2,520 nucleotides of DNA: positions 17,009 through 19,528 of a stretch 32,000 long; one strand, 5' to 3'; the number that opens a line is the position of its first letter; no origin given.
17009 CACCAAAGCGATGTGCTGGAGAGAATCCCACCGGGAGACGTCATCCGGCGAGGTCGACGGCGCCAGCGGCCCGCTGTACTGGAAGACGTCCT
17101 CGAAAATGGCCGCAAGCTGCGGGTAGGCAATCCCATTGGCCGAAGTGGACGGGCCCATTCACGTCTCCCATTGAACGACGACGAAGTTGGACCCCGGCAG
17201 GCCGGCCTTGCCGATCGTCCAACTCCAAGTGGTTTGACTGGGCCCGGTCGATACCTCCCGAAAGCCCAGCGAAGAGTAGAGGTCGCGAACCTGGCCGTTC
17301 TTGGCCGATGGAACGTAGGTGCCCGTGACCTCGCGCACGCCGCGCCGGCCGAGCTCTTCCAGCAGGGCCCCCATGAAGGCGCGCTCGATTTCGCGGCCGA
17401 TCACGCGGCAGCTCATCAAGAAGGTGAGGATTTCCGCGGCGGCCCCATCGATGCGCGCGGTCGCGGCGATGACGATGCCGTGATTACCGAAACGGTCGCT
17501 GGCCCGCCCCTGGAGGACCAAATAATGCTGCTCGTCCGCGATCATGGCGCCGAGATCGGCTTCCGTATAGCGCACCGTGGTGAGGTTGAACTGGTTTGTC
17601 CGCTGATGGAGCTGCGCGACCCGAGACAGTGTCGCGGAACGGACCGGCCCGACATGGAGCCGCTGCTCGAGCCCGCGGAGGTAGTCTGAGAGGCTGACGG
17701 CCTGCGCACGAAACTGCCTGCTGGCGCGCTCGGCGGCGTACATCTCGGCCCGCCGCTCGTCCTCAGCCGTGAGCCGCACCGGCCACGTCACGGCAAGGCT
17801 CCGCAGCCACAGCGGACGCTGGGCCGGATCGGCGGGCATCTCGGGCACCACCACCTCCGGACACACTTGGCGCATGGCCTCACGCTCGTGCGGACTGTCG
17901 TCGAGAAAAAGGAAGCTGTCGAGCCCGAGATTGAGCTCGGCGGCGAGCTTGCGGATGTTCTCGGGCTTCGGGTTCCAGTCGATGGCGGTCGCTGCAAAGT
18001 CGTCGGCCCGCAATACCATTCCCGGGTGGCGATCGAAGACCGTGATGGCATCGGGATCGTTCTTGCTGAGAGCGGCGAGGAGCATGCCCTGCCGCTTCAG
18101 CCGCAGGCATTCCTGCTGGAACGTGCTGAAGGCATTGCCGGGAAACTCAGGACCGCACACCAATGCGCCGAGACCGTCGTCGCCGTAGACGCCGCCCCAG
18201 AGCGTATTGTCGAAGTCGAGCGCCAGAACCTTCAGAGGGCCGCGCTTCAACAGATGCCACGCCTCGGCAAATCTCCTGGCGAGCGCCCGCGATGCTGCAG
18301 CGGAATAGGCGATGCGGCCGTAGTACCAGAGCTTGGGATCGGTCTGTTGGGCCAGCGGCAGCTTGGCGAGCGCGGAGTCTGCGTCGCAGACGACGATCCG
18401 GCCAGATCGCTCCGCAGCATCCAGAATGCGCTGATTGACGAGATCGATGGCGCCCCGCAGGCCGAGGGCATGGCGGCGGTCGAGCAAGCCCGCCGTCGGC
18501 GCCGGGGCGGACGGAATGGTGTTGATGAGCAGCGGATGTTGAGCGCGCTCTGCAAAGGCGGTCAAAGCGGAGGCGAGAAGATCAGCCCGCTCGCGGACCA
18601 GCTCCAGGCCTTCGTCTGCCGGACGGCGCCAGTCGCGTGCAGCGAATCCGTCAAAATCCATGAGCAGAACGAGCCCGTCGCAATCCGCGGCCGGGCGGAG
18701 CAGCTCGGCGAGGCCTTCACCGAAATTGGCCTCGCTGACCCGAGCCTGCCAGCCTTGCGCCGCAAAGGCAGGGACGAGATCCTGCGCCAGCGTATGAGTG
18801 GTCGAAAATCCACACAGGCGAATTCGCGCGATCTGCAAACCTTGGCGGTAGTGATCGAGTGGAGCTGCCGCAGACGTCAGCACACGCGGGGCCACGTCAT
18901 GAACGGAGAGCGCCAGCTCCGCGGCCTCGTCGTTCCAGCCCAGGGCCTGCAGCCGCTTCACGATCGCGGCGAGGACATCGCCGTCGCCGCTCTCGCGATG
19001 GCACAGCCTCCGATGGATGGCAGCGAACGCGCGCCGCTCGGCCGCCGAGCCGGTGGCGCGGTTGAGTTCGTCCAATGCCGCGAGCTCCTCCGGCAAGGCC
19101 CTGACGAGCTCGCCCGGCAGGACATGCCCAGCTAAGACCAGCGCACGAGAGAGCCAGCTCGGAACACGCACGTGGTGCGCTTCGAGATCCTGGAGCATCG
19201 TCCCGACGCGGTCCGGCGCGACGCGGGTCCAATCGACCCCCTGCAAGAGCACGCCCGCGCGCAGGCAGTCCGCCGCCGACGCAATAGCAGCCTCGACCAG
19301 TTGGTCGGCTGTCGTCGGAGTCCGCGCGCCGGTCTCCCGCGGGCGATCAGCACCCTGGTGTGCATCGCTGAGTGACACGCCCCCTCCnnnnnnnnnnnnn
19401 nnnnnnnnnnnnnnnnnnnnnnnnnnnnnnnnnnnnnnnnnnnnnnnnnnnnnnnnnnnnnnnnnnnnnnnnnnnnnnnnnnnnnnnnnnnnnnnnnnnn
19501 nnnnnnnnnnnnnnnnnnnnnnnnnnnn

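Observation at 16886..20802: FkbH-like loader, dedicated ACP and dehydratase::ketoreductase fusion, divergent from acpXL: a candidate C3-hydroxyacyl starter or tailoring module for lipid A VLCFA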

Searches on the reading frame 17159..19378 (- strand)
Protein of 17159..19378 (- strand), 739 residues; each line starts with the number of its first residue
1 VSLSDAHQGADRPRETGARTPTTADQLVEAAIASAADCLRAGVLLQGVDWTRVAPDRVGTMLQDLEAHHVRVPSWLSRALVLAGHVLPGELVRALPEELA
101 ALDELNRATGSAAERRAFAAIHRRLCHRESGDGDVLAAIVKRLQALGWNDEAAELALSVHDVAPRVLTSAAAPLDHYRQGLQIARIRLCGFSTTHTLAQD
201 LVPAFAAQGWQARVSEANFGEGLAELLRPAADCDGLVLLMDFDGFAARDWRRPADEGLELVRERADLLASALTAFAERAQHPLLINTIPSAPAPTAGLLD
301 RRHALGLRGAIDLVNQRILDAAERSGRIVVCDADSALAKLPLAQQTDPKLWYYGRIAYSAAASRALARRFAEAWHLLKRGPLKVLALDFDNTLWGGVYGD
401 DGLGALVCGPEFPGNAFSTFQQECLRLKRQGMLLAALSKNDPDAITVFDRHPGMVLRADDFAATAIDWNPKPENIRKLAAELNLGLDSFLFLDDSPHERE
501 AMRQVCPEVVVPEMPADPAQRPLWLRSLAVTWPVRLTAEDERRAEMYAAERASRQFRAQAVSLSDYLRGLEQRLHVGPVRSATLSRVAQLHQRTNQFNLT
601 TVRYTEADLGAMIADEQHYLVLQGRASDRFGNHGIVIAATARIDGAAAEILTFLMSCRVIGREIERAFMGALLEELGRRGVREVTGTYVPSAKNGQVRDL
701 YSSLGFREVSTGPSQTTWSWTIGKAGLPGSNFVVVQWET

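Call 5: search_protein_families(library=pfam, proteins=[window:17159-19378:-], max_evalue=0.01)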
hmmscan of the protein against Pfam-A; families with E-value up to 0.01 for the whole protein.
window:17159-19378:- (739 aa): 0 families

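Call 7: search_protein_families(library=ncbifam, proteins=[window:17159-19378:-], max_evalue=0.01)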
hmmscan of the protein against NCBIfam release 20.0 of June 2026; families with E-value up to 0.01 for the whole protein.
window:17159-19378:- (739 aa): 2 families
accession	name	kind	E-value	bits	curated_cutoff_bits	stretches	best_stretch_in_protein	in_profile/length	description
TIGR01686.1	FkbH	subfamily_domain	1.9e-80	270.4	146.65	1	382-707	3-320/323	FkbH domain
TIGR01681.1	HAD-SF-IIIC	subfamily_domain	6.6e-14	52.9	35.75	1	383-504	1-130/132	HAD-IIIC family phosphatase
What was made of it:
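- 17159..19378 (-): FkbH-family protein, 739 aa. Domains: clade-specific helical domain (aa 22-180), BF1531-like alpha/beta domain (181-380), HAD phosphatase (383-530), GNAT-fold transferase with Cys657 (572-739). TIGR01686 270 bits (call 7).
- Checked: FkbH-like protein, 17159-19378 (-), 739 aa: TIGR01686 FkbH 270.4 bits against a cutoff of 146.65, over aa 382-707, plus TIGR01681 HAD-IIIC (call 7).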

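Call 11: find_encoding_contigs(protein=window:17159-19378:-, flank=10000, max_places=6)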
Protein window:17159-19378:- (739 aa): no gene with exactly this product is on record in the collection.

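Call 12: find_homologous_proteins(query=window:17159-19378:-, max_evalue=0.00001)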
Query window:17159-19378:- (739 aa): 463 proteins with E <= 0.00001 among 8000 candidates; the best 120 are listed.
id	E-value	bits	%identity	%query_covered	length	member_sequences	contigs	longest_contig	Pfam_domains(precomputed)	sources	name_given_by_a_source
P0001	0.0e+0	1648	100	100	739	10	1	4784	-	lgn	-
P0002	0.0e+0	1430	87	100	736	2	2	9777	-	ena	-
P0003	0.0e+0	1386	84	100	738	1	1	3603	-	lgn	-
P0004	0.0e+0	1243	76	100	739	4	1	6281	-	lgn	-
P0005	0.0e+0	1132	69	100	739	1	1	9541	-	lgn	-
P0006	0.0e+0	1125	69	100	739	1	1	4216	-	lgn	-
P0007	0.0e+0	1107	71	96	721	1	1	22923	-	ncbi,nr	ncbi:MAG: HAD-IIIC family phosphatase [Hyphomicrobiaceae bacterium]|nr:HAD-IIIC family phosphatase [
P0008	0.0e+0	1093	66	100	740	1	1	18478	-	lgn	-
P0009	5.8e-287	972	70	83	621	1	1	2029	-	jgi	jgi:FkbH-like protein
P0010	7.0e-281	952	61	97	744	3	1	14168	-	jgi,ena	-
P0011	4.0e-277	940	59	98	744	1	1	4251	-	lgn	-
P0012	4.2e-275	933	59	98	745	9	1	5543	-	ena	-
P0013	7.3e-273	926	60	96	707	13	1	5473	-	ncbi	ncbi:MAG: HAD-IIIC family phosphatase [Hyphomicrobium sp.]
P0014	1.3e-265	902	57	98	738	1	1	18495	-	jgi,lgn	jgi:FkbH-like protein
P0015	3.7e-265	900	56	99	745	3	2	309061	-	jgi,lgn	-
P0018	1.3e-262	892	56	97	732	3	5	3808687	-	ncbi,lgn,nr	ncbi:HAD-IIIC family phosphatase [Hyphomicrobium denitrificans]|nr:HAD-IIIC family phosphatase [Hyph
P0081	2.4e-236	805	54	97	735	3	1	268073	-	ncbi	ncbi:HAD-IIIC family phosphatase [Leptospira interrogans]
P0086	8.5e-235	800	53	98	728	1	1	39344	-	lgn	-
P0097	1.6e-233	796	52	98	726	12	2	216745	PF00702.33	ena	-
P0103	2.9e-232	791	51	98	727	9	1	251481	-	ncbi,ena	-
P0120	3.3e-227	775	53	97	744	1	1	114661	-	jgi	jgi:FkbH-like protein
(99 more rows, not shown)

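Call 13: find_encoding_contigs(protein=P0018, flank=10000, max_places=3)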
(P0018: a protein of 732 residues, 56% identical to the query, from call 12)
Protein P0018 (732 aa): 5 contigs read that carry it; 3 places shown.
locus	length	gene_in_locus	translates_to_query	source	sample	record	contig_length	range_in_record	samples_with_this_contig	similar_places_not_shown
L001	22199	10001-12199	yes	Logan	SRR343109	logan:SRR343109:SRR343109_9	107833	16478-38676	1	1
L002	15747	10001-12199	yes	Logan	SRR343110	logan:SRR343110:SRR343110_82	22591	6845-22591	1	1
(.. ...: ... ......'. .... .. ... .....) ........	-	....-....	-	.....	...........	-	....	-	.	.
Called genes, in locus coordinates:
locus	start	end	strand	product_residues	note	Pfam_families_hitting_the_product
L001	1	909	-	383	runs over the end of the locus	PF04055:Radical_SAM, PF13186:SPASM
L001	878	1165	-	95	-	PF05402:PqqD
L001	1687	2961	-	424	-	PF00109:ketoacyl-synt, PF00108:Thiolase_N (faint), PF02801:Ketoacyl-synt_C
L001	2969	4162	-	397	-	PF00109:ketoacyl-synt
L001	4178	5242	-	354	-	PF08240:ADH_N, PF00107:ADH_zinc_N, PF13602:ADH_zinc_N_2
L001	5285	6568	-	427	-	PF00109:ketoacyl-synt, PF02801:Ketoacyl-synt_C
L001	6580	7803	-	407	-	PF00109:ketoacyl-synt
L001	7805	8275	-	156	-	PF07977:FabA, PF22817:ApeP-like (faint), PF22818:ApeI-like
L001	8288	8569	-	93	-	PF00550:PP-binding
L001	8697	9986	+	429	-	PF01575:MaoC_dehydratas, PF13452:FAS1_DH_region (weak), PF00106:adh_short, PF08659:KR, PF23441:SDR, PF13561:adh_short_C2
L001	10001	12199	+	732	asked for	-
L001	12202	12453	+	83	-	PF00550:PP-binding (weak)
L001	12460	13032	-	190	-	PF02441:Flavoprotein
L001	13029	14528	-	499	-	PF20695:UbiD_N, PF01977:UbiD, PF20696:UbiD_C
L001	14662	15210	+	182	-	-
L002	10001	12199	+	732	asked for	-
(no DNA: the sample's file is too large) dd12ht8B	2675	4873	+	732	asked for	-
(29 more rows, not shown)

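Call 14: find_encoding_contigs(protein=P0001, flank=10000, max_places=3)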
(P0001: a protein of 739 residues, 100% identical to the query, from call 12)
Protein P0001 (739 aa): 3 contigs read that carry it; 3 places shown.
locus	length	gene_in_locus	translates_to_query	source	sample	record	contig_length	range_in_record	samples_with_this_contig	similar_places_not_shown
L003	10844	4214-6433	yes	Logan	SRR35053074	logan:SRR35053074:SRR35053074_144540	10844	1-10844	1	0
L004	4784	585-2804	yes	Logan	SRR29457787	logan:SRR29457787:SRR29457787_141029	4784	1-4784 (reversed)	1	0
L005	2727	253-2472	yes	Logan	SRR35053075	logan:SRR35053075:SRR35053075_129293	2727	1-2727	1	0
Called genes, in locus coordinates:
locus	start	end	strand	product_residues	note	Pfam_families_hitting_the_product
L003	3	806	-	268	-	?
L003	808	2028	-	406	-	PF00109:ketoacyl-synt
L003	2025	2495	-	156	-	PF07977:FabA, PF22818:ApeI-like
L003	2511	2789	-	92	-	PF00550:PP-binding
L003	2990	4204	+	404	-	PF01575:MaoC_dehydratas, PF13452:FAS1_DH_region, PF00106:adh_short, PF01370:Epimerase (weak), PF08659:KR, PF23441:SDR (faint), PF13561:adh_short_C2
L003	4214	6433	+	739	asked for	-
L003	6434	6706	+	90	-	PF00550:PP-binding (weak)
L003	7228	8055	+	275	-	PF01758:SBF, PF13593:SBF_like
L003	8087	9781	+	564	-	PF00884:Sulfatase, PF01663:Phosphodiest (faint), PF02995:DUF229 (weak)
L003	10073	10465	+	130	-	PF04239:DUF421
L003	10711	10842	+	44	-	?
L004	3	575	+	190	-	?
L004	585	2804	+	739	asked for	-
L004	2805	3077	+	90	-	PF00550:PP-binding (weak)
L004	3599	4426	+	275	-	PF01758:SBF, PF13593:SBF_like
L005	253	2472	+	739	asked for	-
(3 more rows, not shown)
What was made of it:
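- Tried and rejected: Exact-sequence look-up of the window FkbH protein found nothing (call 11), although an identical cluster representative, P0001, was later located (call 14).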

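Call 16: find_related_loci(query=A1, collection=genome_contigs, flank=10000)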
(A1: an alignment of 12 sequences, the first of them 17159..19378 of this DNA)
Query A1 (739 aa) in genome_contigs; peptide patterns used: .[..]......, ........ (x = any residue, [..] = any of these).
600 stretches matched a pattern (row limit reached: there are more); 599 encode a relative of the query (tblastn E <= 1e-3); the best 80 are kept; 80 distinct loci.
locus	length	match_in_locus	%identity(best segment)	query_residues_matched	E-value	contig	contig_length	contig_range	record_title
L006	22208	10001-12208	48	8-739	0e+0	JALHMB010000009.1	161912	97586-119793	MAG: Hyphomicrobiaceae bacterium isolate Bin_29_2 c_000000000636, whole genome shotgun sequence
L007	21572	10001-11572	37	208-722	1e-99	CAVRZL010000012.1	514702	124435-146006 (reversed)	MAG: uncultured Acidobacteriota bacterium isolate MFD06085.bin.3.99 genome assembly, contig: contig_37940, whole genome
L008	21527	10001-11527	36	234-736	6e-96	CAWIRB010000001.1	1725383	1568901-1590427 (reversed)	MAG: uncultured Acidobacteriaceae bacterium isolate MFD01689.bin.1.48 genome assembly, contig: contig_20026, whole genom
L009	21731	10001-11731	34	174-739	4e-96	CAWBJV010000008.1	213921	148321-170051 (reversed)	MAG: uncultured Acidobacteriaceae bacterium isolate MFD03346.bin.1.68 genome assembly, contig: contig_29691, whole genom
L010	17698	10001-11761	33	161-736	9e-96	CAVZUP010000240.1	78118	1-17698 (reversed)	MAG: uncultured Acidobacteriaceae bacterium isolate MFD05379.bin.1.4 genome assembly, contig: contig_8826, whole genome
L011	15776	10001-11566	37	201-712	1e-94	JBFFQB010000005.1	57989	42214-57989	MAG: Anaerolineales bacterium isolate Mix_mud20.2022.06.15 k141_1031306_length_57989_cov_16.5228, whole genome shotgun s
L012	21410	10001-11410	39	272-736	5e-94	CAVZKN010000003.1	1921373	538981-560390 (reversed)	MAG: uncultured Acidobacteriaceae bacterium isolate MFD09286.bin.1.8 genome assembly, contig: contig_30960, whole genome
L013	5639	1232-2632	37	261-727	1e-93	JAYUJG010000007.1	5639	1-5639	MAG: Acidobacteriaceae bacterium isolate GFS_895 GFS_895_6, whole genome shotgun sequence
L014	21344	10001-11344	38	272-719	3e-93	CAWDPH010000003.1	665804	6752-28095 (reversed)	MAG: uncultured Acidobacteriaceae bacterium isolate MFD09222.bin.1.150 genome assembly, contig: contig_40394, whole geno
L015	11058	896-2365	37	250-734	3e-92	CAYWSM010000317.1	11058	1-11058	MAG TPA_asm: uncultured Terriglobales bacterium isolate binchicken_co84_108 genome assembly, contig: k141_64039, whole g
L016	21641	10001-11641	34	181-718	2e-92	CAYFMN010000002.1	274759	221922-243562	MAG TPA_asm: uncultured Nitrospinota bacterium isolate ERP019367_co1_96 genome assembly, contig: NODE_50_length_274759_c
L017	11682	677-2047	37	272-728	3e-91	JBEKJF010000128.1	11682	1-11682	MAG: Candidatus Sulfotelmatobacter sp. isolate SPRUCE 317 SPRUCE_317_128, whole genome shotgun sequence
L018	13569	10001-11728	35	167-738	4e-91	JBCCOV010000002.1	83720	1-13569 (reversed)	MAG: Pseudomonadota bacterium isolate P01_D01_bin.112 k141_1011046_length_83720_cov_134.1048, whole genome shotgun seque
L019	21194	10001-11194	43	325-719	6e-91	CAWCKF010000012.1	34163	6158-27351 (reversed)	MAG: uncultured Acidobacteriaceae bacterium isolate MFD01231.bin.2.65 genome assembly, contig: contig_38794, whole genom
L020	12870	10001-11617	36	180-706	3e-90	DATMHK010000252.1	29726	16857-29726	MAG TPA_asm: Gemmatimonadaceae bacterium isolate SMAG_U13513 k141_1133277, whole genome shotgun sequence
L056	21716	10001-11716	33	156-719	2e-81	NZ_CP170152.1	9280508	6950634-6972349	Bradyrhizobium sp. Pha-3 chromosome, complete genome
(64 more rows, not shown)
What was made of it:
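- Tried and rejected: It returned a sample of distant FkbH-like loci rather than orthologues (call 16).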

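Call 24: search_protein_families(library=pfam, alignment_id=A3, max_evalue=0.00001)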
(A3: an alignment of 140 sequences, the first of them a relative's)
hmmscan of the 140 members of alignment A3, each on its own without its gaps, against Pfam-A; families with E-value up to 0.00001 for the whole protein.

A. member 1, L056:1790-4603:+ (937 aa): 0 families

B. families by the number of members that match (of 140 scanned): 141 families (the first 25 are shown)
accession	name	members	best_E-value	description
PF00106.31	adh_short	9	3.9e-48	short chain dehydrogenase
PF13561.12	adh_short_C2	7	3.2e-56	Enoyl-(Acyl carrier protein) reductase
PF21211.3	FkbH_N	7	8.9e-35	FkbH, N-terminal domain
PF01575.25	MaoC_dehydratas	7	8.4e-28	MaoC like domain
PF08659.16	KR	7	5.7e-13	KR domain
PF13452.11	FAS1_DH_region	5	5.3e-10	FAS1-like, dehydratase domain region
PF13414.12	TPR_11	4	5e-24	TPR repeat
PF00132.30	Hexapep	4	1.9e-21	Bacterial transferase hexapeptide (six repeats)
PF14602.12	Hexapep_2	4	9.9e-14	Hexapeptide repeat of succinyl-transferase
PF01041.23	DegT_DnrJ_EryC1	3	1e-127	DegT/DnrJ/EryC1/StrS aminotransferase family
PF01212.27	Beta_elim_lyase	3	2.9e-68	Beta-eliminating lyase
PF00005.33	ABC_tran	3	1.3e-48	ABC transporter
PF00515.34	TPR_1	3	5e-34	Tetratricopeptide repeat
PF00535.33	Glycos_transf_2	3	3.5e-28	Glycosyl transferase family 2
PF03062.24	MBOAT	3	5.3e-27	MBOAT, membrane-bound O-acyltransferase family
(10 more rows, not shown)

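Call 25: find_encoding_contigs(protein=P0103, flank=10000, max_places=1)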
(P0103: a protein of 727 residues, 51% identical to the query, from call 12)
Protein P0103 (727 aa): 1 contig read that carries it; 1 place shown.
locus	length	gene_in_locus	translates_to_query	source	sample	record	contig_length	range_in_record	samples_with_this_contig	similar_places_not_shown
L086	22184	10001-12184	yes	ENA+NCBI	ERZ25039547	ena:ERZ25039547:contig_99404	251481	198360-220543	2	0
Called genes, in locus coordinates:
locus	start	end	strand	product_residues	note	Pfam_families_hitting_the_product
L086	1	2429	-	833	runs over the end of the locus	PF13641:Glyco_tranf_2_3 (weak), PF00535:Glycos_transf_2, PF10111:Glyco_tranf_2_2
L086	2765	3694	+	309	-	PF13191:AAA_16 (weak), PF00005:ABC_tran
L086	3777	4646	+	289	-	PF01061:ABC2_membrane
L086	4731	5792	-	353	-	PF01636:APH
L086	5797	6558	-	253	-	PF13649:Methyltransf_25 (weak), PF08241:Methyltransf_11, PF08242:Methyltransf_12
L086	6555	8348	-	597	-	-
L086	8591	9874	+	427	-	PF01575:MaoC_dehydratas, PF13452:FAS1_DH_region, PF00106:adh_short, PF01370:Epimerase (weak), PF08659:KR, PF23441:SDR (weak), PF13561:adh_short_C2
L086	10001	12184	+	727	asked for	-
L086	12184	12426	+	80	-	PF00550:PP-binding (weak)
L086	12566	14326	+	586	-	-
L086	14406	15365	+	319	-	PF01522:Polysacc_deac_1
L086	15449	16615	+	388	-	PF02350:Epimerase_2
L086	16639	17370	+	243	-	PF02348:CTP_transf_3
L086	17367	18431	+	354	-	PF03102:NeuB, PF08666:SAF (faint)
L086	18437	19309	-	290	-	-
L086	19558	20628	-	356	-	PF13524:Glyco_trans_1_2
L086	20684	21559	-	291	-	PF00483:NTP_transferase, PF12804:NTP_transf_3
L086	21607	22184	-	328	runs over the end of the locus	PF01370:Epimerase, PF02719:Polysacc_synt_2 (weak), PF04321:RmlD_sub_bind, PF16363:GDP_Man_Dehyd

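Call 26: find_encoding_contigs(protein=P0120, flank=10000, max_places=1)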
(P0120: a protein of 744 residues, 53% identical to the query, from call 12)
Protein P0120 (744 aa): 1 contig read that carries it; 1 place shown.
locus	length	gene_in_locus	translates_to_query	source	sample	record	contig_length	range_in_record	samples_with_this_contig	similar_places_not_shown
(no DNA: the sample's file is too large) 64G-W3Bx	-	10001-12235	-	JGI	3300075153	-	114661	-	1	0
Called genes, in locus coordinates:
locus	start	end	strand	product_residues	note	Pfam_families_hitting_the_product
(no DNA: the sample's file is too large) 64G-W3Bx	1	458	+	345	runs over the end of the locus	PF01208:URO-D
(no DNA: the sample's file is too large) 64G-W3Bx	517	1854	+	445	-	PF00512:HisKA, PF02518:HATPase_c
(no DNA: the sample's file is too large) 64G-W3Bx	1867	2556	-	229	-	PF00027:cNMP_binding, PF13545:HTH_Crp_2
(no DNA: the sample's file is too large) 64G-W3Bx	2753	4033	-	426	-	PF00109:ketoacyl-synt, PF02801:Ketoacyl-synt_C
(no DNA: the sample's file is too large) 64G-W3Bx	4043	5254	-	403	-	PF00109:ketoacyl-synt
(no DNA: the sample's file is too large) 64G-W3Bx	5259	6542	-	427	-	PF00109:ketoacyl-synt, PF02801:Ketoacyl-synt_C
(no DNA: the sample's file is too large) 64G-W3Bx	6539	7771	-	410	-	PF00109:ketoacyl-synt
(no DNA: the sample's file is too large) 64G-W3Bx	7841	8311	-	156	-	PF07977:FabA, PF22817:ApeP-like (weak), PF22818:ApeI-like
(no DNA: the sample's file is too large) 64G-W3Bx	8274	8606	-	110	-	PF00550:PP-binding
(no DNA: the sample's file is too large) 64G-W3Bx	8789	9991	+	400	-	PF01575:MaoC_dehydratas, PF00106:adh_short, PF01370:Epimerase (weak), PF08659:KR, PF23441:SDR (weak), PF13561:adh_short_C2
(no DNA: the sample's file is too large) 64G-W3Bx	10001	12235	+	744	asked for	-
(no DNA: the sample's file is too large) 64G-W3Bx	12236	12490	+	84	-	-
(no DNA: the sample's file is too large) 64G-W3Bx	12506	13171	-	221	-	PF00027:cNMP_binding, PF13545:HTH_Crp_2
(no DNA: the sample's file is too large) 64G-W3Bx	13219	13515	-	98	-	PF14026:SCO4226-like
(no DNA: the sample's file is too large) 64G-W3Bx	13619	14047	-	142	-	PF00903:Glyoxalase (weak), PF06983:3-dmu-9_3-mt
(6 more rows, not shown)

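Call 27: find_encoding_contigs(protein=P0081, flank=10000, max_places=1)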
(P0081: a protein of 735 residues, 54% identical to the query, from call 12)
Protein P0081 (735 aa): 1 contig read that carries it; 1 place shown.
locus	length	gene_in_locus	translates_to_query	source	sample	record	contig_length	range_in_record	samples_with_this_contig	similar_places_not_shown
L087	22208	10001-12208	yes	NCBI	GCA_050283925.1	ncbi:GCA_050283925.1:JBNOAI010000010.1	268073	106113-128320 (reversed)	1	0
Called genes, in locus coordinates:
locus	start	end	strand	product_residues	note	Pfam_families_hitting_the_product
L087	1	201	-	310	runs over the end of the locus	PF00226:DnaJ, PF01556:DnaJ_C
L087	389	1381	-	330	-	PF04261:Dyp_perox_N, PF20628:Dyp_perox_C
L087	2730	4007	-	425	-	PF00109:ketoacyl-synt, PF02801:Ketoacyl-synt_C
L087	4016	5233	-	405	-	PF00109:ketoacyl-synt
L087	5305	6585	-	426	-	PF00109:ketoacyl-synt, PF02801:Ketoacyl-synt_C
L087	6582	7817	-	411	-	PF00109:ketoacyl-synt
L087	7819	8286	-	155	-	PF07977:FabA, PF22818:ApeI-like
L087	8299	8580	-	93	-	PF00550:PP-binding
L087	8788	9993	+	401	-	PF01575:MaoC_dehydratas, PF13452:FAS1_DH_region (weak), PF00106:adh_short, PF01370:Epimerase (weak), PF08659:KR, PF23441:SDR, PF13561:adh_short_C2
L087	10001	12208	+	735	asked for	-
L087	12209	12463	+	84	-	PF00550:PP-binding (weak)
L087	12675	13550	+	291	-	-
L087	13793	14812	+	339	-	PF01575:MaoC_dehydratas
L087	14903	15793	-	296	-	PF01136:Peptidase_U32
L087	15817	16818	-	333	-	PF01136:Peptidase_U32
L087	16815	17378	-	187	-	PF02036:SCP2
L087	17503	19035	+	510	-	PF20695:UbiD_N, PF01977:UbiD, PF20696:UbiD_C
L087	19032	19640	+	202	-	PF02441:Flavoprotein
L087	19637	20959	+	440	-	PF04055:Radical_SAM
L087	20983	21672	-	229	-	PF00027:cNMP_binding, PF13545:HTH_Crp_2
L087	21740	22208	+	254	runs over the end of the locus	PF00027:cNMP_binding, PF13545:HTH_Crp_2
